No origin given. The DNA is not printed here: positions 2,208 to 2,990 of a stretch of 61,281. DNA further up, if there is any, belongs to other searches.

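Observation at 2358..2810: Two unrelated secreted proteins share a 151-aa C-terminal module that resembles a phage tail-fibre/appendage intramolecular-chaperone autocleavage domain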

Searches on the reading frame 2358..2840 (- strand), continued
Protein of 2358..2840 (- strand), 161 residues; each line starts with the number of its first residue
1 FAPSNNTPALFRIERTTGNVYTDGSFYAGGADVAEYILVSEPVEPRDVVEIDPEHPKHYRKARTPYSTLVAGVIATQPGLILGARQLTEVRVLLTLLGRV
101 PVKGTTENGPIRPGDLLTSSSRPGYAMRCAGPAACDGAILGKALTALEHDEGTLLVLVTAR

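Call 26: find_related_loci(query=A2, collection=genome_contigs, flank=4000)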
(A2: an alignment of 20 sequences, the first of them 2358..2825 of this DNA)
Query A2 (156 aa) in genome_contigs; peptide patterns used: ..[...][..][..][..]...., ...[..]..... (x = any residue, [..] = any of these).
163 stretches matched a pattern; 154 encode a relative of the query (tblastn E <= 1e-3); the best 80 are kept; 80 distinct loci.
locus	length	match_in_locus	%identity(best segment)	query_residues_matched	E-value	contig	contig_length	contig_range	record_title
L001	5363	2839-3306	72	1-156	5e-74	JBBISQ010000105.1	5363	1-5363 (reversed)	MAG: Candidatus Fraserbacteria bacterium isolate CYF170214_bin_377 NODE_13611_length_5363_cov_32.5873, whole genome shot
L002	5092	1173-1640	70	1-156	1e-71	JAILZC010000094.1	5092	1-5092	MAG: Candidatus Bipolaricaulota bacterium isolate HOT.Cluster.56 Contig94, whole genome shotgun sequence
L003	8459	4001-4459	71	2-153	2e-69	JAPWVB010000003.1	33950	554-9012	MAG: Candidatus Acetothermia bacterium isolate RSWS18 scaffold_126_c1, whole genome shotgun sequence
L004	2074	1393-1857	71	2-154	5e-71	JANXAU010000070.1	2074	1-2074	MAG: Candidatus Bipolaricaulota bacterium isolate SKYB132 k141_176579, whole genome shotgun sequence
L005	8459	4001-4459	69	1-153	7e-69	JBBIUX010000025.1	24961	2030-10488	MAG: Candidatus Fraserbacteria bacterium isolate BR2F70218_bin_63 NODE_941_length_24961_cov_5.52811, whole genome shotgu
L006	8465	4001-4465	67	1-154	7e-69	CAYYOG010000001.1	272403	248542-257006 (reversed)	MAG TPA_asm: uncultured Thermotogae bacterium isolate binchicken_co40_63 genome assembly, contig: NODE_42_length_272403_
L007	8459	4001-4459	71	1-153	9e-69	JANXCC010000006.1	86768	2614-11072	MAG: Candidatus Bipolaricaulota bacterium isolate SKYB55 NODE_6_length_86768_cov_123.238710, whole genome shotgun sequen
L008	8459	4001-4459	69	1-153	2e-67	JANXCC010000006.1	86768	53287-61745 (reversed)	MAG: Candidatus Bipolaricaulota bacterium isolate SKYB55 NODE_6_length_86768_cov_123.238710, whole genome shotgun sequen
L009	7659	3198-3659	67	1-154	2e-66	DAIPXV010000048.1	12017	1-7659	MAG TPA_asm: Candidatus Bipolaricaulota bacterium isolate CTOTU1357 NODE_424_length_12017_cov_4.393245, whole genome sho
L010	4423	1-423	74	16-156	2e-66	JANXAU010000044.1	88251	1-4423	MAG: Candidatus Bipolaricaulota bacterium isolate SKYB132 k141_436784, whole genome shotgun sequence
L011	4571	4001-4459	68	1-153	1e-66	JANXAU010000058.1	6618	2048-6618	MAG: Candidatus Bipolaricaulota bacterium isolate SKYB132 k141_353308, whole genome shotgun sequence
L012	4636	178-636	66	1-153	1e-63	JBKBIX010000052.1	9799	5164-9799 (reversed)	MAG: Candidatus Bipolaricaulia bacterium isolate 21I_052.bin.33 NODE_52_length_9799_cov_26.329219, whole genome shotgun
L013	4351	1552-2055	63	1-153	3e-63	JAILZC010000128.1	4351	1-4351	MAG: Candidatus Bipolaricaulota bacterium isolate HOT.Cluster.56 Contig130, whole genome shotgun sequence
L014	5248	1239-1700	64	1-153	7e-59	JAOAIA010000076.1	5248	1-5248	MAG: Candidatus Bipolaricaulota bacterium isolate SKW78 NODE_73_length_5248_cov_3.905047, whole genome shotgun sequence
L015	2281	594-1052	63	2-153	6e-58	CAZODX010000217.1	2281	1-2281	MAG TPA_asm: uncultured Thermotogae bacterium isolate binchicken_co71_26 genome assembly, contig: NODE_19502_length_2281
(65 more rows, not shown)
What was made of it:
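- Tried and rejected: It worked with the narrower alignment A2 (call 26).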

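Call 31: search_protein_families(library=pfam, alignment_id=A3, max_evalue=0.0001)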
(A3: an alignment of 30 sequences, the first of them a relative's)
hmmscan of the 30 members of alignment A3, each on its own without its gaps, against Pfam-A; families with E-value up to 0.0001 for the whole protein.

A. member 1, L001:892-3306:+ (805 aa): 4 families
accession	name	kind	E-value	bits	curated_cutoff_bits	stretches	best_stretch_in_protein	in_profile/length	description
PF07995.17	GSDH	-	4.4e-42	145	25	1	308-590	3-277/332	Glucose / Sorbosone dehydrogenase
PF13385.13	Laminin_G_3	-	3.9e-09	37.3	27.6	1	57-221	14-142/151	Concanavalin A-like lectin/glucanases superfamily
PF00054.30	Laminin_G_1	-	7.6e-06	26.6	24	1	108-221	22-127/131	Laminin G domain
PF02210.31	Laminin_G_2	-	1.3e-05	26.1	22.9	1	108-221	21-125/126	Laminin G domain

B. families by the number of members that match (of 30 scanned): 23 families
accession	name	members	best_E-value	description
PF00082.27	Peptidase_S8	6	5.4e-63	Subtilase family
PF07995.17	GSDH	3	2e-65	Glucose / Sorbosone dehydrogenase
PF13385.13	Laminin_G_3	3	1.6e-12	Concanavalin A-like lectin/glucanases superfamily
PF02210.31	Laminin_G_2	3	9.9e-07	Laminin G domain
PF22612.2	GH113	2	2.8e-81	Glycoside Hydrolase Family 113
PF13360.13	PQQ_2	2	2.2e-25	Outer membrane protein assembly factor BamB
PF13570.13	Beta-prop_ACSF4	2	2e-18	Beta-alanine-activating enzyme, beta-propeller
PF22148.1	Fervidolysin_NPro-like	2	1.1e-15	Fervidolysin N-terminal prodomain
PF13547.12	GTA_TIM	2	5.6e-08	GTA TIM-barrel-like domain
PF00054.30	Laminin_G_1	2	7.6e-06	Laminin G domain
PF03537.19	Glyco_hydro_114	1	1e-86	Glycoside-hydrolase family GH114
PF00759.25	Glyco_hydro_9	1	2e-23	Glycosyl hydrolase family 9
PF05345.18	He_PIG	1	2.4e-22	Putative Ig domain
PF01640.23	Peptidase_C10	1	3e-21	Peptidase C10 family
PF24908.1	Ig_SIBA-E_2nd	1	1.4e-11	Integrin beta-like protein A-E, second Ig-like domain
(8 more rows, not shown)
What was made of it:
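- It forms a paralogous C-terminal family on signal-peptide proteins within single genomes (calls 26, 31).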

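Call 43: fold_search(model_id=the predicted structure, library=viral)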
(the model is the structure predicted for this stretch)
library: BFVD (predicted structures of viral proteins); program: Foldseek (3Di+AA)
matches with E <= 10: 359; with E <= 0.001: 78
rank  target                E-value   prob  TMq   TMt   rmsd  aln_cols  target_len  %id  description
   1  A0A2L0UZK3            2.2e-12  1.00  0.77  0.21   6.5       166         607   26  Uncharacterized protein [Agrobacterium phage Atu_ph07]
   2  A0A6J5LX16            3.4e-12  1.00  0.76  0.19   4.3       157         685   28  Uncharacterized protein [uncultured Caudovirales phage]
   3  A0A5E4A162            3.6e-12  1.00  0.75  0.26   6.7       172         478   27  (no name in the UniProt tables at hand)
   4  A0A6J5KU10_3          4.7e-12  1.00  0.75  0.11   6.0       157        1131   30  Uncharacterized protein [uncultured Caudovirales phage]
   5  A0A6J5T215            6.2e-12  1.00  0.78  0.25   4.5       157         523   25  Uncharacterized protein [uncultured Caudovirales phage]
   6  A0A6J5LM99            1.2e-11  1.00  0.76  0.58   4.9       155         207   30  Uncharacterized protein [uncultured Caudovirales phage]
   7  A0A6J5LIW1            1.6e-11  1.00  0.79  0.65   3.7       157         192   26  Uncharacterized protein [uncultured Caudovirales phage]
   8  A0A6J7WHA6            1.9e-11  1.00  0.75  0.42   4.2       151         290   29  Uncharacterized protein [uncultured Caudovirales phage]
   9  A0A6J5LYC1            2.4e-11  1.00  0.73  0.09   4.7       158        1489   27  Uncharacterized protein [uncultured Caudovirales phage]
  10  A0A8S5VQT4            6.3e-11  1.00  0.76  0.35   3.9       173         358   20  (no name in the UniProt tables at hand)
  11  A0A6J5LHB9            9.3e-11  1.00  0.77  0.21   4.3       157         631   26  Uncharacterized protein [uncultured Caudovirales phage]
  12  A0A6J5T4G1            4.7e-10  1.00  0.78  0.36   4.4       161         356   27  Uncharacterized protein [uncultured Caudovirales phage]
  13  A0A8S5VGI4            7.7e-10  1.00  0.70  0.63   5.5       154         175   22  Preneck appendage protein [Myoviridae sp. ctkfK18]
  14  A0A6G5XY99            1.1e-09  1.00  0.75  0.23   2.4       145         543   25  (no name in the UniProt tables at hand)
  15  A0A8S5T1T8            1.1e-09  1.00  0.77  0.69   3.7       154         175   21  Preneck appendage protein barrel, VIRAL PROTEIN.8A [Myoviridae sp. ctWb16]
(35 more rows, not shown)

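Call 65: search_protein_representatives(alignment_id=A1)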
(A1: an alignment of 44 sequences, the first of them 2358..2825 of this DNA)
Query: 44 sequences, 228 profile positions. Proteins with E-value up to 0.001 (for the whole library): 32363; up to 1e-10: 26681; up to 1e-30: 13869. The best 150 are listed.
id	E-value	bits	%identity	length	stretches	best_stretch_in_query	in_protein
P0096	1.1e-87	309.8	-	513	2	52-228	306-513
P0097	4.1e-86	304.6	-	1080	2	66-228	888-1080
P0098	2.1e-85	302.3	-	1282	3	66-228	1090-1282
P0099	4.7e-83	294.6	-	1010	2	52-228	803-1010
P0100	2.8e-82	292.1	-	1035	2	56-228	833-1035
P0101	5.1e-82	291.2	-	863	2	60-228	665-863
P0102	7.3e-82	290.7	-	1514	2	60-228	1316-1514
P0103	2.9e-80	285.5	-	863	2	64-225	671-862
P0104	3.4e-80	285.3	-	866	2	66-228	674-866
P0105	4.2e-80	285.0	-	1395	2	66-228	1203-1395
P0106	9.4e-80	283.8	-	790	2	65-227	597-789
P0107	1.2e-78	280.2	-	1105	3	66-228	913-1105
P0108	1.4e-78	280.0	-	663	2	68-228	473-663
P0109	1.7e-78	279.7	-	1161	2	71-226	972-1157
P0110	3.3e-78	278.8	-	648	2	66-228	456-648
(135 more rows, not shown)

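Call 67: search_protein_families(library=pfam, alignment_id=A5, max_evalue=0.0001)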
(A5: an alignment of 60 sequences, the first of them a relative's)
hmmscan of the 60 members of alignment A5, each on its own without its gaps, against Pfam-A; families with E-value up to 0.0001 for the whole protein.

A. member 1, P0096 (513 aa): 0 families

B. families by the number of members that match (of 60 scanned): 28 families (the first 25 are shown)
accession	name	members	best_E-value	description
PF11962.13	Peptidase_G2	7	1.9e-07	Peptidase_G2, IMC autoproteolytic cleavage domain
PF00082.27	Peptidase_S8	6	4.9e-51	Subtilase family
PF13583.11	Reprolysin_4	2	5.4e-22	Metallo-peptidase family M12B Reprolysin-like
PF13688.12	Reprolysin_5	2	2.3e-17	Metallo-peptidase family M12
PF13582.12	Reprolysin_3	2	4.9e-16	Metallo-peptidase family M12B Reprolysin-like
PF09458.16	H_lectin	2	4.2e-13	H-type lectin domain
PF22612.2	GH113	1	7.7e-78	Glycoside Hydrolase Family 113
PF07995.17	GSDH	1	3.6e-40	Glucose / Sorbosone dehydrogenase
PF09118.17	GO-like_E_set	1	1.1e-26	Galactose oxidase-like, Early set domain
PF05547.17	Peptidase_M6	1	3.8e-20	Immune inhibitor A peptidase M6, catalytic domain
PF13360.13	PQQ_2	1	1.1e-19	Outer membrane protein assembly factor BamB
PF13229.12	Beta_helix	1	1.8e-19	Right handed beta helix region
PF13964.12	Kelch_6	1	3.5e-17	Kelch motif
PF07250.17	Glyoxal_oxid_N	1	2.3e-15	Glyoxal oxidase N-terminus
PF05048.19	NosD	1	2.7e-15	Periplasmic copper-binding protein (NosD)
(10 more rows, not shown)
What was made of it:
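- The module sits on at least 20 kinds of exoprotein, with 2-4 or more carriers per MAG (calls 26, 31, 67), as anchoring domains typically do.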
